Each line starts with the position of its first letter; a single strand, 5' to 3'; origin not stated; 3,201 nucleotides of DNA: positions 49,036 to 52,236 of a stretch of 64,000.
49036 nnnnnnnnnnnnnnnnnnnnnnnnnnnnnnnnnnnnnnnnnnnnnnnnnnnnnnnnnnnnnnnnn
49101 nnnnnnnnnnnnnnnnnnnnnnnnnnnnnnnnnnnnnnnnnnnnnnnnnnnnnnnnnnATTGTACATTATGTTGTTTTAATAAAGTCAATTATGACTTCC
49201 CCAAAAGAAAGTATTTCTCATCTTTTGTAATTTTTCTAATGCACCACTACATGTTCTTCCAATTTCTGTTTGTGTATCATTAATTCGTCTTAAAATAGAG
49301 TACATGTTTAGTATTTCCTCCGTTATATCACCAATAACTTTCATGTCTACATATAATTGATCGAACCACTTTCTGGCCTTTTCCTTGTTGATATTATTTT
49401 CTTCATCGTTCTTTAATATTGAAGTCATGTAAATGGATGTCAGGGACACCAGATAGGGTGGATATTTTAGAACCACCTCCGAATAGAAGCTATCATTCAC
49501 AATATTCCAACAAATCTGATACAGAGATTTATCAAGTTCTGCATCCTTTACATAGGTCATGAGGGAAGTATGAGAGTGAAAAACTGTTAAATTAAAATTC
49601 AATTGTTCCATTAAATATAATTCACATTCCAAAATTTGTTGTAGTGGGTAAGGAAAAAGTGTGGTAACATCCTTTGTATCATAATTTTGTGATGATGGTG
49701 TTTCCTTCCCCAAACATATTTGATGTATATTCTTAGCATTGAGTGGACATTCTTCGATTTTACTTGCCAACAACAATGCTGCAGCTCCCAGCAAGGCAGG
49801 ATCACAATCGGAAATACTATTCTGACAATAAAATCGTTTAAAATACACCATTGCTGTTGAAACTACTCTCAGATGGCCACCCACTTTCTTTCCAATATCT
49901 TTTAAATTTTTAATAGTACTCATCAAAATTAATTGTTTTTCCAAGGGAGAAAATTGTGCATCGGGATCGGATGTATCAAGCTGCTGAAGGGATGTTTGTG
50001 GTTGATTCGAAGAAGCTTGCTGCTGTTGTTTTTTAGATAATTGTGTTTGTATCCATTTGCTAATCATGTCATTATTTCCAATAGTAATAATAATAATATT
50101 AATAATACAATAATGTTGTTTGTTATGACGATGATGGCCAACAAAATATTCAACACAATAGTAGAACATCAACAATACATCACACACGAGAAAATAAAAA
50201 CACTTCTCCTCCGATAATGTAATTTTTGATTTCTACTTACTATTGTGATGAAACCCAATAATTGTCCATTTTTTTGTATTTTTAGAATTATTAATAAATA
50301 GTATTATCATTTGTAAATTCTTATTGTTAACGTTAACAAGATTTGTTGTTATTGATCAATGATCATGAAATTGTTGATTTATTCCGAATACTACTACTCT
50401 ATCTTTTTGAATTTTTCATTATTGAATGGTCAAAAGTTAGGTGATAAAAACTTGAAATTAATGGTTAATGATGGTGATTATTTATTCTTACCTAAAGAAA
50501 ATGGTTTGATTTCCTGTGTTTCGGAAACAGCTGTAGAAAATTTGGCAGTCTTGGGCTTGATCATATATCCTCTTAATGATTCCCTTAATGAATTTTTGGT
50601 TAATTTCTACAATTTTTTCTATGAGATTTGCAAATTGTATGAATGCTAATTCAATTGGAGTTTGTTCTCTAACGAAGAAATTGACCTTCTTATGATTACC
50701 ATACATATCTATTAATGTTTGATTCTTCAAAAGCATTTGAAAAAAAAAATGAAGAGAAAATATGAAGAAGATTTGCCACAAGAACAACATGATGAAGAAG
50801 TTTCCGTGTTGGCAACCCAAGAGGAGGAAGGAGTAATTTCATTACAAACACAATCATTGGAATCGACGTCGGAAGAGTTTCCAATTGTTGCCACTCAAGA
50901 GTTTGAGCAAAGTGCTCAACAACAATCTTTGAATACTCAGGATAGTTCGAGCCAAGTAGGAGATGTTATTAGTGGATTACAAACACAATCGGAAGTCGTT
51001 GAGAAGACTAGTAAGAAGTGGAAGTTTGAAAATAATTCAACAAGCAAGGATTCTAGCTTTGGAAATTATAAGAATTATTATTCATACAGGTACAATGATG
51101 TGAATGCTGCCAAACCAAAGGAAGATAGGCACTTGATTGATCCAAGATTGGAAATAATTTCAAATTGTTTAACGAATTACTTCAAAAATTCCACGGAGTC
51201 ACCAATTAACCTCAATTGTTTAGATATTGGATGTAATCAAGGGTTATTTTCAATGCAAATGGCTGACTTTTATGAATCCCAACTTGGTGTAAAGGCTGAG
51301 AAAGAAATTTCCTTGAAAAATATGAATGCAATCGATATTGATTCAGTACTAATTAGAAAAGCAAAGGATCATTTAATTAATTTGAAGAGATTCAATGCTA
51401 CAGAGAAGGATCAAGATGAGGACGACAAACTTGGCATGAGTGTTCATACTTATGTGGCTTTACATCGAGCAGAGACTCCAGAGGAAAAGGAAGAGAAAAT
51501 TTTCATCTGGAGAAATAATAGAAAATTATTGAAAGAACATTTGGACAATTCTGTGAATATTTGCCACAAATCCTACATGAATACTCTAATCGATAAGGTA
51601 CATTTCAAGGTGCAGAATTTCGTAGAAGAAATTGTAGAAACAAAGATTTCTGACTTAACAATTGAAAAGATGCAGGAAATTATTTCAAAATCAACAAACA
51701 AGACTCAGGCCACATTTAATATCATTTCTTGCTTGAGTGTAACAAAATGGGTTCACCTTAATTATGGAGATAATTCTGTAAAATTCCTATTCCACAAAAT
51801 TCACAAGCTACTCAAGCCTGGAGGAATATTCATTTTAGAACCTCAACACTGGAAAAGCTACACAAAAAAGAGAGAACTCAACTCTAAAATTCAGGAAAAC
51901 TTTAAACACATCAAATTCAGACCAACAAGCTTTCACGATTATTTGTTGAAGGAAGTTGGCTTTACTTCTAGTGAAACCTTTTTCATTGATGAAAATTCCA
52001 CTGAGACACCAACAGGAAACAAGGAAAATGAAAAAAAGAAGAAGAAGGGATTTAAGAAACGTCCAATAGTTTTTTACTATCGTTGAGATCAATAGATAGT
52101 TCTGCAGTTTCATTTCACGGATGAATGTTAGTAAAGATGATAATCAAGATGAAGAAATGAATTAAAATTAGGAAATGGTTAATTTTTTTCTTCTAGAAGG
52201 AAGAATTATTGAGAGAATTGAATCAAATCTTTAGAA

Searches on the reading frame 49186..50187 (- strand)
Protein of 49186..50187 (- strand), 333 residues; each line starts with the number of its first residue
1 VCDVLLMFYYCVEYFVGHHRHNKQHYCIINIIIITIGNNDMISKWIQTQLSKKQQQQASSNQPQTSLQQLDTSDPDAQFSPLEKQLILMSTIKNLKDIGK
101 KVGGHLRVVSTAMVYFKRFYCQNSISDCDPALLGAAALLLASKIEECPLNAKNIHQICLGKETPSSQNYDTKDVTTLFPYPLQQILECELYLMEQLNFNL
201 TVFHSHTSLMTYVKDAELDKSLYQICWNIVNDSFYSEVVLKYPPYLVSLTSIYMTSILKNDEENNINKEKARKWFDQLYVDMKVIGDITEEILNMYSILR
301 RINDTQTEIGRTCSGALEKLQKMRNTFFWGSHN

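Call 63: search_protein_families(library=pfam, max_evalue=0.1, proteins=[window:49186-50187:-])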
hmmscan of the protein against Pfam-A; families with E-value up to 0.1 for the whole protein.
window:49186-50187:- (333 aa): 2 families
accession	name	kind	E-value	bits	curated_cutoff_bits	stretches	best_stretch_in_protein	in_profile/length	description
PF00134.28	Cyclin_N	-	1.2e-13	51.3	23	1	95-201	38-127/127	Cyclin, N-terminal domain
PF16899.10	Cyclin_C_2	-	0.0038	18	27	0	218-255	23-60/99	Cyclin C-terminal domain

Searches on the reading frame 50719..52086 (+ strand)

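Call 63: search_protein_families(library=pfam, max_evalue=0.1, proteins=[window:50719-52086:+])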
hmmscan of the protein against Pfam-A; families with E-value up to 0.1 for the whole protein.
window:50719-52086:+ (455 aa): 6 families
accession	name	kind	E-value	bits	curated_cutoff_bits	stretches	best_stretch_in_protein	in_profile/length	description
PF06859.18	Bin3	-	3.6e-34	118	27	1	333-454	1-108/109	Bicoid-interacting protein 3 (Bin3)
PF13489.12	Methyltransf_23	-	2.7e-07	30.9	27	1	163-416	22-160/164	Methyltransferase domain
PF13847.12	Methyltransf_31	-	2.1e-06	28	27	2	164-222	4-51/145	Methyltransferase domain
PF08242.18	Methyltransf_12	-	3.6e-05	24.9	30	0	326-371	64-98/98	Methyltransferase domain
PF08241.18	Methyltransf_11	-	0.00059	20.9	21.2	0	330-373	58-95/95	Methyltransferase domain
PF13649.12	Methyltransf_25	-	0.0086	17.2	27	0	328-369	60-97/97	Methyltransferase domain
